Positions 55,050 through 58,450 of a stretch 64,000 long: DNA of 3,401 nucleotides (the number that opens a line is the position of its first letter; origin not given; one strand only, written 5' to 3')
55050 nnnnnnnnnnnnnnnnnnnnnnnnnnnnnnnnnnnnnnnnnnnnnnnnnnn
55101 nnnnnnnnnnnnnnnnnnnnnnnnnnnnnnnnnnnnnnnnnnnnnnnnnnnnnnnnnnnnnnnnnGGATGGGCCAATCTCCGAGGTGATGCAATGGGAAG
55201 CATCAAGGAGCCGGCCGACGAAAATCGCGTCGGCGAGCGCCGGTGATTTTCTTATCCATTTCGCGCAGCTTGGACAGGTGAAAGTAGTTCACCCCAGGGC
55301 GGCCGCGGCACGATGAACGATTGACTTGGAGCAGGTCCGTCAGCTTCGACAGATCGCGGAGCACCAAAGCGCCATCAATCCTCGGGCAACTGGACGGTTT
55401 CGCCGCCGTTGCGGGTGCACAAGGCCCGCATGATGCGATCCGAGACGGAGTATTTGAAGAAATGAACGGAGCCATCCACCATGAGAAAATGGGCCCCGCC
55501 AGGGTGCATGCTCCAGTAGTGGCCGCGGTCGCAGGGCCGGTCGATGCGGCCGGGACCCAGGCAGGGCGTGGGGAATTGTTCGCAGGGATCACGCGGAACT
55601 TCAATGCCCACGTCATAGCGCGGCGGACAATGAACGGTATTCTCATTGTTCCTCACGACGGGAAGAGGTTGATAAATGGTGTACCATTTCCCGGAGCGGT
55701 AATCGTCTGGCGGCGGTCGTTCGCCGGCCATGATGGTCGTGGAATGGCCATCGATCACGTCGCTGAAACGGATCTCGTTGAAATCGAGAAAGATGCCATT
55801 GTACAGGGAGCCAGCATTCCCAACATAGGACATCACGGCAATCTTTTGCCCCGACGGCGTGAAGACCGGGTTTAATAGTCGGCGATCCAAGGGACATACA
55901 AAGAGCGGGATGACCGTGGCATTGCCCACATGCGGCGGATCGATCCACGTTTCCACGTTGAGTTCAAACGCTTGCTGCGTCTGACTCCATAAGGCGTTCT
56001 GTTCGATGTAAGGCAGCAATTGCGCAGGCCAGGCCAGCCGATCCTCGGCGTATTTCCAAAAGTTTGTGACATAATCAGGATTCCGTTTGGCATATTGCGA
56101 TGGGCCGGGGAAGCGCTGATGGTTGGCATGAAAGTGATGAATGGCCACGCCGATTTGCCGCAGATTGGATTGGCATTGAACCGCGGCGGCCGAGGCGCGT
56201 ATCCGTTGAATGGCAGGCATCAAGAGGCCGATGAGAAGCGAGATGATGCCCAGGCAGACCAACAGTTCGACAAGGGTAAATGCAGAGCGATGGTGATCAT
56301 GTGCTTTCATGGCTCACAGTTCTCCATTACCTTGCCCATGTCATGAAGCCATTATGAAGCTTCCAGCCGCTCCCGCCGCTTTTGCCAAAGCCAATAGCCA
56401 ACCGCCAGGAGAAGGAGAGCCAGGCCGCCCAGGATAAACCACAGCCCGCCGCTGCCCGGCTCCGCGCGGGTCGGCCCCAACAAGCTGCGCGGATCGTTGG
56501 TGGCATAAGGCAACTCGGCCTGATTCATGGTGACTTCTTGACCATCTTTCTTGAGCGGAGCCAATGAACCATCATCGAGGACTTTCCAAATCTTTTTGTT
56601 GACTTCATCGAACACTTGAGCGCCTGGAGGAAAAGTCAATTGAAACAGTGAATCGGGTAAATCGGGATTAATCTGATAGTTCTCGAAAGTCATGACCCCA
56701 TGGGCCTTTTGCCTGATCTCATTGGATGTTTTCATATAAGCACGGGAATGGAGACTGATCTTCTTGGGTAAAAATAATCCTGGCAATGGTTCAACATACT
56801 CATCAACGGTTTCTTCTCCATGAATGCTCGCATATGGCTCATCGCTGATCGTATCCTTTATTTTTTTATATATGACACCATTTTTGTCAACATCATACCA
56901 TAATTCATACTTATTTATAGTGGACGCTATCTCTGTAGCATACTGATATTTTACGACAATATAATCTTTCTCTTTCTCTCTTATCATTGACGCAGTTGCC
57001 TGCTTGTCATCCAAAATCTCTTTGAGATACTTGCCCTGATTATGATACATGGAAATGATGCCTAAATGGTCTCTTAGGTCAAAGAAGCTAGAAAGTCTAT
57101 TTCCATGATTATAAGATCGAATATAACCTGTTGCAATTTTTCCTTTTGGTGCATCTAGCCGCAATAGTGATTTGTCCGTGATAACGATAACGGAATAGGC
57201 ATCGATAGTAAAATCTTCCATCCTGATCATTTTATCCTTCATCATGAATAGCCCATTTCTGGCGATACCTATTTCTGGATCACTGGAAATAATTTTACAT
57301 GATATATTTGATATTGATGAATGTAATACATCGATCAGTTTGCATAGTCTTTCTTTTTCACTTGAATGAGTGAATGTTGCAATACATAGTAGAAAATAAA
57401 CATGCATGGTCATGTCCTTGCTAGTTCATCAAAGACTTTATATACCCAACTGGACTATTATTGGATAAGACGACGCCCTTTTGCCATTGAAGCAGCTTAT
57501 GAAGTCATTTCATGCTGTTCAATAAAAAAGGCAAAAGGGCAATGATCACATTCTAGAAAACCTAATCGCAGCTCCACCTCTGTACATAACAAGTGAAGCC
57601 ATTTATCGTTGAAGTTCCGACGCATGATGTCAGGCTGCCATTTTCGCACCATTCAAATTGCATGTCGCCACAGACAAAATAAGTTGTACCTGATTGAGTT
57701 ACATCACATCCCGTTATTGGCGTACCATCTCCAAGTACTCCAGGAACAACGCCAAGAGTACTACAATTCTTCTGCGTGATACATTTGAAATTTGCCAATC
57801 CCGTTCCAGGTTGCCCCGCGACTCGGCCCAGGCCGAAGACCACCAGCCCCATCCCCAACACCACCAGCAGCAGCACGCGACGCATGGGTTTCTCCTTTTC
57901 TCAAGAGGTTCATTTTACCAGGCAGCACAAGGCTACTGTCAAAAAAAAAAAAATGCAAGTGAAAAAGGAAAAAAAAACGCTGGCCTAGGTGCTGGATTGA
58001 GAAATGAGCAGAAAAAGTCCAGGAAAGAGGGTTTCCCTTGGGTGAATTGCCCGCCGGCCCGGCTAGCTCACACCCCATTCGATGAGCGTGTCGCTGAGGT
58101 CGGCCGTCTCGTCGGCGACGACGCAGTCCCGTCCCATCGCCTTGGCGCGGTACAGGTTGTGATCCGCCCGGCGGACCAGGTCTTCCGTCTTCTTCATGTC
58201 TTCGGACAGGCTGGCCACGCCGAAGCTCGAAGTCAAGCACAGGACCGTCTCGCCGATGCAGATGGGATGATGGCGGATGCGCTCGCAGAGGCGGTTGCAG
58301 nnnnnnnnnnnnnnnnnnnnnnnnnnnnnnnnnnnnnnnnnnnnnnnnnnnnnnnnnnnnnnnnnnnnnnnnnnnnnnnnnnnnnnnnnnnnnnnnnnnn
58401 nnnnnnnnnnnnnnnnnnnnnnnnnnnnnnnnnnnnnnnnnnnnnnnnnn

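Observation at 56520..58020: Sharp low-GC island whose compositional borders fall inside two ORFs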

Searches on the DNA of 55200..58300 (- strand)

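Call 78: search_rna_families(source=window, start=55200, end=58300, threshold=evalue, max_evalue=1)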
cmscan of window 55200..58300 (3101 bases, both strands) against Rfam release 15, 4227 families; matches with E-value up to 1: 0.
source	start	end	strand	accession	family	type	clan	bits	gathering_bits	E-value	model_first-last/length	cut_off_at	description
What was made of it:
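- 57475..57540 (-): Strong stem-loop in the p107-p353 intergenic region. It may be an attenuator or an mRNA-processing or stabilising element. No Rfam match (call 78).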

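Call 82: search_dna_similar(query=window:56500-57800:-, collection=plasmids, mode=distant, max_rows=5)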
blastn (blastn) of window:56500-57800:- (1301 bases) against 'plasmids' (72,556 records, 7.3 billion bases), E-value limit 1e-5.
No match.

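Call 83: search_dna_similar(query=window:56500-57800:-, collection=phages, mode=distant, max_rows=5)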
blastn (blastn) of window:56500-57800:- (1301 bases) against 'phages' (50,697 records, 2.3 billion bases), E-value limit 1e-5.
No match.
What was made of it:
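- No DNA match in the phage or plasmid collections (calls 82, 83).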
